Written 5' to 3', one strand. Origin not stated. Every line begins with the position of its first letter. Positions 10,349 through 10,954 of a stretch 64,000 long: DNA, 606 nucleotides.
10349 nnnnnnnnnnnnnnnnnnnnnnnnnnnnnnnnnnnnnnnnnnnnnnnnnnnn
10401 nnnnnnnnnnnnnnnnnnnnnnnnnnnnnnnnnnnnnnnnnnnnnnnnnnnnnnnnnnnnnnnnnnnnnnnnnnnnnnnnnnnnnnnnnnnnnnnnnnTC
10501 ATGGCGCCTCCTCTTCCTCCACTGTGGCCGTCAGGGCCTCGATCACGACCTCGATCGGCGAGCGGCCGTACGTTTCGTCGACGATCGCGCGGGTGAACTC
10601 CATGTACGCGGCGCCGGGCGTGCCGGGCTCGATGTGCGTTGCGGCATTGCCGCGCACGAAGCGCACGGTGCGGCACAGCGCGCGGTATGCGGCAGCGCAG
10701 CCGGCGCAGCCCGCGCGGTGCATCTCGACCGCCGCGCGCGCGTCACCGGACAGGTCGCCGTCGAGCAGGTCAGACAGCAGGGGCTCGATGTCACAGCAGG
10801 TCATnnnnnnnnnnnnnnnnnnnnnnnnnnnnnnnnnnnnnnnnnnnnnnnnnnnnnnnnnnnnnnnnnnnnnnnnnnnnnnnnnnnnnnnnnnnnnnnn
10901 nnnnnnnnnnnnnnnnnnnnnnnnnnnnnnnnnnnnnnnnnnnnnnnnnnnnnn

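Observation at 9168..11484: Translationally coupled ECF sigma (with Cys-rich C-terminal extension), zf-HC2 anti-sigma and CrtI-like FAD oxidoreductase operon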

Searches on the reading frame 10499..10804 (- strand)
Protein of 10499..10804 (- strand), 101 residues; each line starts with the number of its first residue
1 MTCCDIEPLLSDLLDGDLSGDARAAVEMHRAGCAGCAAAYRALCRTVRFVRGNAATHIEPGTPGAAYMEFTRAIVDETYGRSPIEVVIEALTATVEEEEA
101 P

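Call 3: search_protein_families(library=pfam, proteins=[window:10499-10804:-], max_evalue=0.01)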
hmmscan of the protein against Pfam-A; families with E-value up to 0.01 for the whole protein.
window:10499-10804:- (101 aa): 1 family
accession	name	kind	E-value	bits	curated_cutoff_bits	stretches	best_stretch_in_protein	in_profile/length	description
PF13490.11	zf-HC2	-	4.7e-07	30.2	22.2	1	5-37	3-35/35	Putative zinc-finger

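Call 4: search_protein_families(library=ncbifam, proteins=[window:10499-10804:-], max_evalue=0.01)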
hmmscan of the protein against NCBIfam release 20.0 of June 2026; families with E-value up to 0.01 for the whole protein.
window:10499-10804:- (101 aa): 2 families
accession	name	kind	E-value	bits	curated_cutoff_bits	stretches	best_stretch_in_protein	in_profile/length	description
NF052368.1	antisigmaE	subfamily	1.4e-05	24.9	50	1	1-38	2-39/48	anti-sigma factor family protein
TIGR03988.1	antisig_RsrA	equivalog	0.00095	19.2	62.5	1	3-45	2-44/77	mycothiol system anti-sigma-R factor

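Call 27: search_solved_structures(query=window:10499-10804:-, max_evalue=1, show_alignments=3)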
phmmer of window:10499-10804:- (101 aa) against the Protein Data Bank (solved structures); distinct sequences matched with E-value up to 1: 2.
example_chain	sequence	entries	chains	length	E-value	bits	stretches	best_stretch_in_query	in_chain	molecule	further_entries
5hst_A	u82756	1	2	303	0.24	15.1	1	34-99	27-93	Polyketide synthase type I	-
3l6d_A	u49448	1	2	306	0.49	14.1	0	20-81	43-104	Putative oxidoreductase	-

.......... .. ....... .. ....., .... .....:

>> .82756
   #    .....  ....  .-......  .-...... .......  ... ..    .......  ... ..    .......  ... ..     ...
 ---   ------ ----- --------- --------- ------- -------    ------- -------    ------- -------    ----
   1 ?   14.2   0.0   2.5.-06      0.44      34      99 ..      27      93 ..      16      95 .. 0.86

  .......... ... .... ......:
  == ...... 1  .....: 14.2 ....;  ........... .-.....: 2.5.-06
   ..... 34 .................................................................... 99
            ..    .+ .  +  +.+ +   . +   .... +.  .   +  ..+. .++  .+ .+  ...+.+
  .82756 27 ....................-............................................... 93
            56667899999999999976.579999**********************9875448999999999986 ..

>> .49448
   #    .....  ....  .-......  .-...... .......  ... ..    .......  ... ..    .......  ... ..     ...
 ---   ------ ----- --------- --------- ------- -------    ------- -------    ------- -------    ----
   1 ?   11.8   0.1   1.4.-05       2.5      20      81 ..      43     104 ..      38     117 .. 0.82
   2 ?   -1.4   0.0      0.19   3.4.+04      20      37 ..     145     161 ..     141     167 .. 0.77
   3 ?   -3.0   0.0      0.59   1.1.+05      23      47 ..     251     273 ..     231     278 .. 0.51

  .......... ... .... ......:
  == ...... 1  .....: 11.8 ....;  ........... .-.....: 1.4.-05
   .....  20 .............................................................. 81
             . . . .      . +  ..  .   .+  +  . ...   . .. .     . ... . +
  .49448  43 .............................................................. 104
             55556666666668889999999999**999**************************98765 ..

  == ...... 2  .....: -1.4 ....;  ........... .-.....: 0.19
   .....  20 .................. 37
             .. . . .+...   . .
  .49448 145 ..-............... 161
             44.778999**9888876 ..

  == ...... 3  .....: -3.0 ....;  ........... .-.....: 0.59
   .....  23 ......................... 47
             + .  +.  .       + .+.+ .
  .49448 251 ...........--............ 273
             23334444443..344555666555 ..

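Call 80: find_homologous_proteins(query=window:10499-10804:-, max_evalue=0.001)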
Query window:10499-10804:- (101 aa): 16 proteins with E <= 0.001 among 26 candidates.
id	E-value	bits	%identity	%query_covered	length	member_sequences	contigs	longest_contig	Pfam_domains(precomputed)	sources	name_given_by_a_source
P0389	7.4e-50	185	89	100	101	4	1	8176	PF13490.12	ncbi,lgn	-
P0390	1.4e-42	162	77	100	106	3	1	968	PF13490.12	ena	-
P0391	3.6e-42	160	76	98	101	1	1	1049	PF13490.12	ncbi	-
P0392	3.9e-33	131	64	99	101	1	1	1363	PF13490.12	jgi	jgi:anti-sigma factor RsiW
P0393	6.4e-32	128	62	98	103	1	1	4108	PF13490.12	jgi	jgi:anti-sigma factor RsiW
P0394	7.8e-30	121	61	92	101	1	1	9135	PF13490.12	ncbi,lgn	-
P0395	1.3e-29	120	58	100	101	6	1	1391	PF13490.12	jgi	jgi:anti-sigma factor RsiW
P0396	2.5e-29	119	66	90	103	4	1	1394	PF13490.12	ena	-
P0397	1.3e-25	107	59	90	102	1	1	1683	PF13490.12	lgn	-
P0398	9.4e-25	105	58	90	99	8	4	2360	PF13490.12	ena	-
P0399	3.3e-23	100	57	90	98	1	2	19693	PF13490.12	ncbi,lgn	-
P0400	1.3e-21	95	61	78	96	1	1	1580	PF13490.12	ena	-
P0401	6.1e-20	89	53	86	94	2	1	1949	PF13490.12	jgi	jgi:anti-sigma factor RsiW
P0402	6.9e-20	89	59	78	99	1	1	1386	PF13490.12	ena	-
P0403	2.1e-19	87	57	78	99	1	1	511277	PF13490.12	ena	-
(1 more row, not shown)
